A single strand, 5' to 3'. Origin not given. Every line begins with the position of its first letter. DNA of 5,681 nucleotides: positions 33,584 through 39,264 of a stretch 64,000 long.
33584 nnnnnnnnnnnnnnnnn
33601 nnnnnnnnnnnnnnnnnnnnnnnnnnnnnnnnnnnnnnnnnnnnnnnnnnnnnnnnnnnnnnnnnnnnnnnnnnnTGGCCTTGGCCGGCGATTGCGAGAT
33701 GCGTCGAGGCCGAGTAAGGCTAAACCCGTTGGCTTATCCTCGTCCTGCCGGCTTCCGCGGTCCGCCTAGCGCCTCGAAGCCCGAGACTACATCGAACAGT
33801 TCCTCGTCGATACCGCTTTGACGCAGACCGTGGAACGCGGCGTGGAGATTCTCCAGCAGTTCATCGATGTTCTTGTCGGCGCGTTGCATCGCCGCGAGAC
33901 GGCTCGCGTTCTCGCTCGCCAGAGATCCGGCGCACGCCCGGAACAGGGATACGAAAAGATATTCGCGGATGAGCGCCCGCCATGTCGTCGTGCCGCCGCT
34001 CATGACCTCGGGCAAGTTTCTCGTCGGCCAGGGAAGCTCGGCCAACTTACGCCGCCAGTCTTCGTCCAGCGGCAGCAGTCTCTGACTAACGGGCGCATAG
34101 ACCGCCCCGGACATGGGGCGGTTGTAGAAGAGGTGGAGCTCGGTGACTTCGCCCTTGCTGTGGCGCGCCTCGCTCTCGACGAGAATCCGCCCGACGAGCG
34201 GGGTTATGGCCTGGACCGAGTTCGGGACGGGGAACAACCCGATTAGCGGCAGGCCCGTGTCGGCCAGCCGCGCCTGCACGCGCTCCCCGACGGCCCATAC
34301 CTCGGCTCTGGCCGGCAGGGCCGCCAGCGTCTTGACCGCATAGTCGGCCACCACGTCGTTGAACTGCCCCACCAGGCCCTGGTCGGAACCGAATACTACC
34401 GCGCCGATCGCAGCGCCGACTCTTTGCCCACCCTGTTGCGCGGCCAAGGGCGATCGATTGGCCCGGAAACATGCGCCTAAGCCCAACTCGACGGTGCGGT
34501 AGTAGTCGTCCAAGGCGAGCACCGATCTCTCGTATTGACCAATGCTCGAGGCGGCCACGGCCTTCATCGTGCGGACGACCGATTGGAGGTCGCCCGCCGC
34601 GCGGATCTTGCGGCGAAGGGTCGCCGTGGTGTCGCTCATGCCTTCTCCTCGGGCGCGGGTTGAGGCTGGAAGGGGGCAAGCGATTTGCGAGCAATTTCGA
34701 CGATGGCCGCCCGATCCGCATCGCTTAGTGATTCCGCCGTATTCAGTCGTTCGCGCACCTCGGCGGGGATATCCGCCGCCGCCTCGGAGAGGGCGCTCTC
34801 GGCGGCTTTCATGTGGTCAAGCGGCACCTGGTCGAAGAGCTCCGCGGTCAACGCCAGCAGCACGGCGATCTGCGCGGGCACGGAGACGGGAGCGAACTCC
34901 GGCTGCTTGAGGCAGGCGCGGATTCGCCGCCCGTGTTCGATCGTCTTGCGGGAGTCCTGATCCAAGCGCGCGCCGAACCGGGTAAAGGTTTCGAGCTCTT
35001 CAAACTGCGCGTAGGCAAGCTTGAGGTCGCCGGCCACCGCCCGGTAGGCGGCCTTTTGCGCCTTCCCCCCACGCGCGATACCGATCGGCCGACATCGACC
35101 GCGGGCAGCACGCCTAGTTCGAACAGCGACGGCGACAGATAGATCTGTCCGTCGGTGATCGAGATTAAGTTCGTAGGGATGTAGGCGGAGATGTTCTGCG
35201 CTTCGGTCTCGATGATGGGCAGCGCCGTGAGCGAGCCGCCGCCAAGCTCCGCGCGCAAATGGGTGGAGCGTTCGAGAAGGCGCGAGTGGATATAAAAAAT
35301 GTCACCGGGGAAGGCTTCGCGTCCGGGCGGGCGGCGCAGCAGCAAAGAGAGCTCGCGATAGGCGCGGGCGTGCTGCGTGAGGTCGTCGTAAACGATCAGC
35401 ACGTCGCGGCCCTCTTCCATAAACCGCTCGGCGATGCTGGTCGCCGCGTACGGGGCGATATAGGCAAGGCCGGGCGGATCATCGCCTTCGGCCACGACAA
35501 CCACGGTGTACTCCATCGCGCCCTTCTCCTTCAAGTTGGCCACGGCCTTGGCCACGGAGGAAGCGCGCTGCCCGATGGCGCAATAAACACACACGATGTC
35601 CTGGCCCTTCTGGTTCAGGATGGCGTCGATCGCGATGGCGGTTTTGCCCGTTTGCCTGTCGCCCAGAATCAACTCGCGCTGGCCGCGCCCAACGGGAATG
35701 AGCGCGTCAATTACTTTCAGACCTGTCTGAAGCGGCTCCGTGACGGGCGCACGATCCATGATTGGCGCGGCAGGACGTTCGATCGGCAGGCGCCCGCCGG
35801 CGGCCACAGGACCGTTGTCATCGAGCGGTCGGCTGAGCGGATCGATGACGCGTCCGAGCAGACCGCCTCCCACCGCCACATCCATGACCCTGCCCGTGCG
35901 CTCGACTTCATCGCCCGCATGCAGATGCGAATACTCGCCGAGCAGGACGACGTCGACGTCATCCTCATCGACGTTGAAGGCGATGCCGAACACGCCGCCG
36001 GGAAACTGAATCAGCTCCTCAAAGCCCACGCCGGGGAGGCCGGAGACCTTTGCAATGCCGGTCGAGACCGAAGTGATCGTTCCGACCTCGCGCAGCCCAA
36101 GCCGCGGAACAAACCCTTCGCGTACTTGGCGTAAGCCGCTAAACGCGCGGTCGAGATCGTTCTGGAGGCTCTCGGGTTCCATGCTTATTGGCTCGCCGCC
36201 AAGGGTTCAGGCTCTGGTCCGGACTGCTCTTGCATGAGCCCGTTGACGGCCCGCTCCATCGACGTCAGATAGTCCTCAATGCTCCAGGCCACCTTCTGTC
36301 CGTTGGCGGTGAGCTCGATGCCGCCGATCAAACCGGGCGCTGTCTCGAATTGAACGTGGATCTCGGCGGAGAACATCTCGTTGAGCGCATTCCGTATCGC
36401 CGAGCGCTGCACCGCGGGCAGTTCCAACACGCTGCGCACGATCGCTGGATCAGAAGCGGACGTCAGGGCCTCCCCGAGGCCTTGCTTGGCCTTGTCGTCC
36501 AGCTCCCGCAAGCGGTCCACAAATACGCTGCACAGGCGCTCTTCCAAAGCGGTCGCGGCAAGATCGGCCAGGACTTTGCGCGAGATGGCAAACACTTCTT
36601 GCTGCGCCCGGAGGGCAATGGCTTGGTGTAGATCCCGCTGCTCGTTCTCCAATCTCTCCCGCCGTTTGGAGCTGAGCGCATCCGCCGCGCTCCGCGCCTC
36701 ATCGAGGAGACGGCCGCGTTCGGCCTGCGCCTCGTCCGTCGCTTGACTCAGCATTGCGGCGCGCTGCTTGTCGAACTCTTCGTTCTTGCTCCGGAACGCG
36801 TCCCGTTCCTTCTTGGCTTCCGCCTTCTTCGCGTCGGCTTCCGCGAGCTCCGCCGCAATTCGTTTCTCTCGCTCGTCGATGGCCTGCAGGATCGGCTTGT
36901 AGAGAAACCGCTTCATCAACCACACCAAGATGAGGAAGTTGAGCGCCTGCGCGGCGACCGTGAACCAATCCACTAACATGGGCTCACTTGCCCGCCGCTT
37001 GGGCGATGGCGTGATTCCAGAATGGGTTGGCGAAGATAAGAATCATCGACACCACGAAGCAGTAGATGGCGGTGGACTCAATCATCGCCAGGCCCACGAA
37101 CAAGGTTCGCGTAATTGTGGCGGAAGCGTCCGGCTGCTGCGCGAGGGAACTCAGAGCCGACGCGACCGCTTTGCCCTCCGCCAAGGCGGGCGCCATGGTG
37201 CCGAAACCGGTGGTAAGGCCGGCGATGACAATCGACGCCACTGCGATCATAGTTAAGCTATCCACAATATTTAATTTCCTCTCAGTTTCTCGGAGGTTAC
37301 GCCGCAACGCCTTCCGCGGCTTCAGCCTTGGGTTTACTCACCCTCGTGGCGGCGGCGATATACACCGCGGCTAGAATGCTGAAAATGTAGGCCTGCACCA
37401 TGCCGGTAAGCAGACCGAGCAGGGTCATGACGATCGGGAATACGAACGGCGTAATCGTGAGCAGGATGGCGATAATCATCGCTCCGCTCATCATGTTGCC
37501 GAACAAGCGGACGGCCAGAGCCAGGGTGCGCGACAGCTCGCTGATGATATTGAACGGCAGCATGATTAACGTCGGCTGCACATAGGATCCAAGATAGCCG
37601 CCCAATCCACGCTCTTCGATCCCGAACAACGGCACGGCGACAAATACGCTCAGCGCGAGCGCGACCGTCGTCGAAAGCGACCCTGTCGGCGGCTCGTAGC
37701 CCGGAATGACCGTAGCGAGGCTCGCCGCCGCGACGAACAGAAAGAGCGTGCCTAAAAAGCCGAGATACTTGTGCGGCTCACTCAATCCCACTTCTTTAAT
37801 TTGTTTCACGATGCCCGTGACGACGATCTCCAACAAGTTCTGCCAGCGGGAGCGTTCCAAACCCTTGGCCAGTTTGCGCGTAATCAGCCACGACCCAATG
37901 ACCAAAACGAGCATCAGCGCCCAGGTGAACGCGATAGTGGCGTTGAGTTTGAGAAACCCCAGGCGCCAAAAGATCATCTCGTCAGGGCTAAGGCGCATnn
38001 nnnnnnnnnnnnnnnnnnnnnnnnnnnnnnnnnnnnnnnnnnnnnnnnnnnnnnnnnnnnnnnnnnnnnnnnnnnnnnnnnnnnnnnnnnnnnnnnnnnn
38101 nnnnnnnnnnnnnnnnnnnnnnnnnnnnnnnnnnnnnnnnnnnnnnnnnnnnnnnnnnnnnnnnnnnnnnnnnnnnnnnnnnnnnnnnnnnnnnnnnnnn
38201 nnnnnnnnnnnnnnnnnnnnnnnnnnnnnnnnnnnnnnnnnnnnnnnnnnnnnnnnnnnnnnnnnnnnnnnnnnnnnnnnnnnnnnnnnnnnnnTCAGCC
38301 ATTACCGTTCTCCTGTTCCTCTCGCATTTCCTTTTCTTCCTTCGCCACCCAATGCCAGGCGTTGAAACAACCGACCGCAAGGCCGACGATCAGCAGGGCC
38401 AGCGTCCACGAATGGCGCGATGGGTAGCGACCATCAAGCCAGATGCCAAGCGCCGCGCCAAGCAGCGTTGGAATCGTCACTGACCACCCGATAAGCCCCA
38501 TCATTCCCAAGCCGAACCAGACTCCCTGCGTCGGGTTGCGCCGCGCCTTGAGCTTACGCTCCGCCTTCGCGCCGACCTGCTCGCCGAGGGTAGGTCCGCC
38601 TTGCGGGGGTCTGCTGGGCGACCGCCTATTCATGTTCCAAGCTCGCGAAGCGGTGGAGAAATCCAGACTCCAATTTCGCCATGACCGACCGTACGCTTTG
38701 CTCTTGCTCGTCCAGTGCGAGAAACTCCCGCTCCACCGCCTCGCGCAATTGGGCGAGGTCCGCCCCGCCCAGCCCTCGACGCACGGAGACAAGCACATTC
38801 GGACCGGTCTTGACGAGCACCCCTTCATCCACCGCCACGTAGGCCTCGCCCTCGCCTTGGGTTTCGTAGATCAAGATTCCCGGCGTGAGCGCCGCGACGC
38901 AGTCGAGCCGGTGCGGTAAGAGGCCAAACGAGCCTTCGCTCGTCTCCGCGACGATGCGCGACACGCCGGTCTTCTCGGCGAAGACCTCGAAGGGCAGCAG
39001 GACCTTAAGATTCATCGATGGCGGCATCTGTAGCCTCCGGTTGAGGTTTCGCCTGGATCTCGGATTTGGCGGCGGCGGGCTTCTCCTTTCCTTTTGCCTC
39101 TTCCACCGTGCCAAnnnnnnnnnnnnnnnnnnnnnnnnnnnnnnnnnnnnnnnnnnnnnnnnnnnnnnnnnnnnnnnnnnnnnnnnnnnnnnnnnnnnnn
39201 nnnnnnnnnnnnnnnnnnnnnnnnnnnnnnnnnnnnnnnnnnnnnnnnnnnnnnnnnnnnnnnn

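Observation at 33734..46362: Fifth dyad/promoter module heads a 12.6-kb co-directional string: DUF3309, P1B-ATPase, phosphoketolase, PPK2, N-ATPase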

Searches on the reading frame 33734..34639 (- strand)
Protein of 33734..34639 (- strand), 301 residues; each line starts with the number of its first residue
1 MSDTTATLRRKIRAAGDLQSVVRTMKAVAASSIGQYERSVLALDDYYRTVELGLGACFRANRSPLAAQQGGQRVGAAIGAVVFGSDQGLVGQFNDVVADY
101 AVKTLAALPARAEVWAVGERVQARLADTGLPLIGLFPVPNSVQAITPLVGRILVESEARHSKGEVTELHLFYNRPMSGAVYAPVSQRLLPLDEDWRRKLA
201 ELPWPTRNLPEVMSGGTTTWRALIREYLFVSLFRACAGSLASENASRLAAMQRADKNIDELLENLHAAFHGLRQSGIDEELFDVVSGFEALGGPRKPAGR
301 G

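Call 12: search_protein_families(library=pfam, proteins=[window:33734-34639:-])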
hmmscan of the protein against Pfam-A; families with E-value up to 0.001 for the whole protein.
window:33734-34639:- (301 aa): 1 family
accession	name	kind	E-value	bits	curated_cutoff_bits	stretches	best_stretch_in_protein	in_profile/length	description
PF00231.24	ATP-synt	-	6.2e-53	180.8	39.9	1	6-291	3-285/285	ATP synthase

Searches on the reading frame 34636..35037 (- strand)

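Call 12: search_protein_families(library=pfam, proteins=[window:34636-35037:-])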
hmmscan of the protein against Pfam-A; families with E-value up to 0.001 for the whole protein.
window:34636-35037:- (133 aa): 1 family
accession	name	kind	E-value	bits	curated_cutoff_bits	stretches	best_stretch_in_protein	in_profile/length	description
PF00306.32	ATP-synt_ab_C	-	5.1e-32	111.3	27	1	1-118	8-125/126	ATP synthase alpha/beta chain, C terminal domain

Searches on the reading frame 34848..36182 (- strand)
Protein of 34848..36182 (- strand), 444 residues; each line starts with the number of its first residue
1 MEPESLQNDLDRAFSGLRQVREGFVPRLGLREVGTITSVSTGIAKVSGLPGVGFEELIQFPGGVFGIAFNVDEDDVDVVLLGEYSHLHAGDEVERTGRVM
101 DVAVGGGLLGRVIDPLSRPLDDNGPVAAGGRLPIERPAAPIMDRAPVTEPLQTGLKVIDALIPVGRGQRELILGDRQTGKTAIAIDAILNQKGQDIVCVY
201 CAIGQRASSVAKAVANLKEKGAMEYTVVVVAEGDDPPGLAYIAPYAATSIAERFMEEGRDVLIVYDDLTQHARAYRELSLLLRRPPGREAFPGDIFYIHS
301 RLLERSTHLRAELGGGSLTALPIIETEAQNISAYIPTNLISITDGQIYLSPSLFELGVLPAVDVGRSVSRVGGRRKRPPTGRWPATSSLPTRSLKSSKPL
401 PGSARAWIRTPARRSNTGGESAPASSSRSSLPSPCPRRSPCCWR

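Call 12: search_protein_families(library=pfam, proteins=[window:34848-36182:-])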
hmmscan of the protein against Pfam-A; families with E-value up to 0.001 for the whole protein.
window:34848-36182:- (444 aa): 2 families
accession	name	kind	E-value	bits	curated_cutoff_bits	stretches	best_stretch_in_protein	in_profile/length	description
PF00006.31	ATP-synt_ab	-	4.2e-81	272.1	29.5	1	154-369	1-213/213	ATP synthase alpha/beta family, nucleotide-binding domain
PF02874.29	ATP-synt_ab_N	-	3.6e-07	31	20.9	1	31-97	3-69/69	ATP synthase alpha/beta family, beta-barrel domain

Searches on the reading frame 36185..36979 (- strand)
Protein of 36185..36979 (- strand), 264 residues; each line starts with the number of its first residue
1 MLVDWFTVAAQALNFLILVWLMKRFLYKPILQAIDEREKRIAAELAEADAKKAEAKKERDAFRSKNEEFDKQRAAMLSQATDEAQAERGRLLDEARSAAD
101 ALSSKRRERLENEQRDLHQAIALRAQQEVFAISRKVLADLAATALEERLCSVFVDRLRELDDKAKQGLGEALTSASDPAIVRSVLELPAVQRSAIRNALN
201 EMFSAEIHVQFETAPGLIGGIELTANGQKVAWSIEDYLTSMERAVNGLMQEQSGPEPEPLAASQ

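Call 12: search_protein_families(library=pfam, proteins=[window:36185-36979:-])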
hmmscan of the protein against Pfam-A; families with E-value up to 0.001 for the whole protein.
window:36185-36979:- (264 aa): 2 families
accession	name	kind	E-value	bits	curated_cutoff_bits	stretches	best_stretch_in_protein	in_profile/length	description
PF00430.23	ATP-synt_B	-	6.8e-12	46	28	1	8-130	2-124/132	ATP synthase B/B' CF(0)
PF00213.23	OSCP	-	7.9e-07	29.8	22.3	1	179-244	105-171/172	ATP synthase delta (OSCP) subunit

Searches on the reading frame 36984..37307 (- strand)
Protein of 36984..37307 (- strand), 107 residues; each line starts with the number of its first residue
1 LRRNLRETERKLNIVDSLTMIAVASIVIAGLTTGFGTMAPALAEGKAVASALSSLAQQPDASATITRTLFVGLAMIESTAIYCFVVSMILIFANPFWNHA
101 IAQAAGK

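Call 12: search_protein_families(library=pfam, proteins=[window:36984-37307:-])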
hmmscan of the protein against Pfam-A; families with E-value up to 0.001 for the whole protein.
window:36984-37307:- (107 aa): 1 family
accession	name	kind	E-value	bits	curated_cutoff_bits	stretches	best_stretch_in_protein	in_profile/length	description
PF00137.26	ATP-synt_C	-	3.1e-15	56.6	24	1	29-90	3-60/60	ATP synthase subunit C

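Call 34: search_protein_families(library=ncbifam, proteins=[window:36984-37250:-])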
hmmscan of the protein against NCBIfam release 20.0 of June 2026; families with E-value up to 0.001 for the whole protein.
window:36984-37250:- (88 aa): 16 families
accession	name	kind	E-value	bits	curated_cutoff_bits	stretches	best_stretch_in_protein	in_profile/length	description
TIGR03322.1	alt_F1F0_F0_C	exception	3.5e-46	155.7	130.85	1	1-82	5-86/86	alternate F1F0 ATPase, F0 subunit C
NF009998.0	PRK13468.1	equivalog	1e-42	144.3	116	1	1-82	6-87/88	F0F1 ATP synthase subunit C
NF005608.0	PRK07354.1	equivalog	3.2e-20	72.5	128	1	2-77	5-80/81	F0F1 ATP synthase subunit C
NF006295.0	PRK08482.1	equivalog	9.5e-13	48.6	135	1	1-77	27-103/105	F0F1 ATP synthase subunit C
NF009999.0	PRK13471.1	equivalog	3.8e-11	43.1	124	1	2-73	12-83/85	F0F1 ATP synthase subunit C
TIGR01260.1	ATP_synt_c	equivalog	1.8e-10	40.7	43.95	1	21-74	5-58/58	ATP synthase F0 subunit C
NF005733.0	PRK07558.1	equivalog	6.2e-10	39.1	85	1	7-74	8-74/75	F0F1 ATP synthase subunit C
NF005521.0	PRK07159.1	equivalog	6.2e-10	39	122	1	7-74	34-100/101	F0F1 ATP synthase subunit C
NF005363.0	PRK06876.1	equivalog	1.6e-09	37.5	71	1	6-77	8-79/80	F0F1 ATP synthase subunit C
NF005900.0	PRK07874.1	equivalog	9.3e-07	29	114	1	11-70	20-79/80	ATP synthase F0 subunit C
NF009996.0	PRK13466.1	equivalog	1.6e-06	28.2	110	1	12-66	6-60/66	F0F1 ATP synthase subunit C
NF009997.0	PRK13467.1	equivalog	3.6e-06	26.9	98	1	13-71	7-65/66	F0F1 ATP synthase subunit C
NF004532.0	PRK05880.1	equivalog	3.4e-05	24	120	1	2-76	7-81/83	F0F1 ATP synthase subunit C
NF004888.0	PRK06251.1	equivalog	4.7e-05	23.5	101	1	7-75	37-101/102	V-type ATP synthase subunit K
NF005174.0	PRK06649.1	equivalog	0.00013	22.1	127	1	7-72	81-142/143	V-type ATP synthase subunit K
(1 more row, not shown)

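Call 46: find_encoding_contigs(protein=window:36984-37250:-, flank=10000, max_places=10)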
Protein window:36984-37250:- (88 aa): no gene with exactly this product is on record in the collection.

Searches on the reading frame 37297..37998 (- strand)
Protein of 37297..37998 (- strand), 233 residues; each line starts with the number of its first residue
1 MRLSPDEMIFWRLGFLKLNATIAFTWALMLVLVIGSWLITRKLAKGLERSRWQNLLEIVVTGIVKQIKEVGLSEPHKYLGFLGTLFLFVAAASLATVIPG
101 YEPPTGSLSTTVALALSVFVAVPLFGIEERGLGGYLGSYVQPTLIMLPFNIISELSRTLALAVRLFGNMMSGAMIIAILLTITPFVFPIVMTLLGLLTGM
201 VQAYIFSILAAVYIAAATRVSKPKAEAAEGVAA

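Call 12: search_protein_families(library=pfam, proteins=[window:37297-37998:-])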
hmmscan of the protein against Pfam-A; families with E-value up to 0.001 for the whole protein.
window:37297-37998:- (233 aa): 1 family
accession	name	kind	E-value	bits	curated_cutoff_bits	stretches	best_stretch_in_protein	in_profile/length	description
PF00119.25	ATP-synt_A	-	2.8e-42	145.5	33.9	1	23-214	2-216/217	ATP synthase A chain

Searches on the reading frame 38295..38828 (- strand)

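Call 11: search_protein_families(library=pfam, proteins=[window:38295-38828:-])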
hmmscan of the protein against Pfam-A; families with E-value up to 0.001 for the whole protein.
window:38295-38828:- (177 aa): 2 families
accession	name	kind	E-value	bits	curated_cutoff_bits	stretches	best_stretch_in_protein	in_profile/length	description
PF09527.15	ATPase_gene1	-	1.5e-16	60.6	26.6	1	107-160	1-54/54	Putative F0F1-ATPase subunit Ca2+/Mg2+ transporter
PF18920.5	DUF5671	-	0.00042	20.6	28.4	1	104-170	4-72/132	Domain of unknown function (DUF5671)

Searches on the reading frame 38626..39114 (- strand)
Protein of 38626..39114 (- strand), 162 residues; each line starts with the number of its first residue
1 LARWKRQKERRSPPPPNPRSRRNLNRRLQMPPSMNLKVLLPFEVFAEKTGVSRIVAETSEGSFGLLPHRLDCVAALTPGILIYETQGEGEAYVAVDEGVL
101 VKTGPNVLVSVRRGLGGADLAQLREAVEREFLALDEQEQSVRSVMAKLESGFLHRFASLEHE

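Call 11: search_protein_families(library=pfam, proteins=[window:38626-39114:-])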
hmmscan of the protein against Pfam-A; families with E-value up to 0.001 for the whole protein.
window:38626-39114:- (162 aa): 1 family
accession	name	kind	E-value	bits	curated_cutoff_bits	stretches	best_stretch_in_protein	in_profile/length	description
PF02823.21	ATP-synt_DE_N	-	1e-16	61.1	27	1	34-112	1-78/80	ATP synthase, Delta/Epsilon chain, beta-sandwich domain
